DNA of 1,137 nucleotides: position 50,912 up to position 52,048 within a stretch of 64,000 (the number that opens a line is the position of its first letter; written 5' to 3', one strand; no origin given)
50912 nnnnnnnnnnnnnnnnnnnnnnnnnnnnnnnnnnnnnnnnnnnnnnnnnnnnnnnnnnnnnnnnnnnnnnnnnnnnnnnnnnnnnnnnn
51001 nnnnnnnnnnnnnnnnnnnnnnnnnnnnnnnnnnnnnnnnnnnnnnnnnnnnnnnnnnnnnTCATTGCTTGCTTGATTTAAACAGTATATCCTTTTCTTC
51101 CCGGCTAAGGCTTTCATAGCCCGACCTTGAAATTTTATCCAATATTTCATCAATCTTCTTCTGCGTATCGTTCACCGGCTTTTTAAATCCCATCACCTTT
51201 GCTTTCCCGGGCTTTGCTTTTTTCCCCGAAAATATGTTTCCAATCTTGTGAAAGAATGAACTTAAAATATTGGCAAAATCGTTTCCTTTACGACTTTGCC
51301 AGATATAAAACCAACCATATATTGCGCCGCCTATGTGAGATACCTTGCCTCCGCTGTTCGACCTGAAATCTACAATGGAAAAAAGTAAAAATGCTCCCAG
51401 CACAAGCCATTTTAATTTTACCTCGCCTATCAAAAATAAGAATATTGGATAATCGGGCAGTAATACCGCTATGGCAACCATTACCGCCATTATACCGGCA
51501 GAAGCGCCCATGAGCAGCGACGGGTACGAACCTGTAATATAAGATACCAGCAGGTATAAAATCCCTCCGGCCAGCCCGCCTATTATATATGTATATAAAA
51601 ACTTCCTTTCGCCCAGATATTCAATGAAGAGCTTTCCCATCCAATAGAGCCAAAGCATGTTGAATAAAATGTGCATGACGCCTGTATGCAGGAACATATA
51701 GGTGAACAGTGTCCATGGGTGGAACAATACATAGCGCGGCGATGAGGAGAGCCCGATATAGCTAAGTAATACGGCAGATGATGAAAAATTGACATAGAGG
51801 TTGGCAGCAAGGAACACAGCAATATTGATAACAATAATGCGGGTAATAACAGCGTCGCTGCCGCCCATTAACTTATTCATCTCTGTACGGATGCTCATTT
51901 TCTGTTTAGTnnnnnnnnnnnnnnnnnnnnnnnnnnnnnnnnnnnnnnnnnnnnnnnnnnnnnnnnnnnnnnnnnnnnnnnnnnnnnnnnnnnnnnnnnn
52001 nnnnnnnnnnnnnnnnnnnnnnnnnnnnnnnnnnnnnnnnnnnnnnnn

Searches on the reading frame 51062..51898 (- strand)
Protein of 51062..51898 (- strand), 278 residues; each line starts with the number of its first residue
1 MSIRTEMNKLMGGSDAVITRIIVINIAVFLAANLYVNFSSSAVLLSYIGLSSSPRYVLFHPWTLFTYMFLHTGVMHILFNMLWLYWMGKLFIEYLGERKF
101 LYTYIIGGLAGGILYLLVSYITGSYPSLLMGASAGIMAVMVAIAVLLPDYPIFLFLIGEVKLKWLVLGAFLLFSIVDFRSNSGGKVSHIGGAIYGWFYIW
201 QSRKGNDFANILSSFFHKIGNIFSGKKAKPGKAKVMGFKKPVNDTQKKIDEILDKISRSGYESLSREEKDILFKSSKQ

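Call 41: search_protein_families(library=pfam, proteins=[window:51062-51898:-], max_evalue=0.0001)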
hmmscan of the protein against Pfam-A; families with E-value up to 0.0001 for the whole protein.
window:51062-51898:- (278 aa): 3 families
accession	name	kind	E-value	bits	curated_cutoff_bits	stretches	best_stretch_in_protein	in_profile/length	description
PF01694.28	Rhomboid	-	1.7e-24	87.1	22.6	1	60-200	3-138/143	Rhomboid domain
PF20216.3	DUF6576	-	9.1e-09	35.8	27.3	1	245-277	14-46/47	Family of unknown function (DUF6576)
PF08551.15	DUF1751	-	9.6e-05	23.3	22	1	54-146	1-96/99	Eukaryotic integral membrane protein (DUF1751)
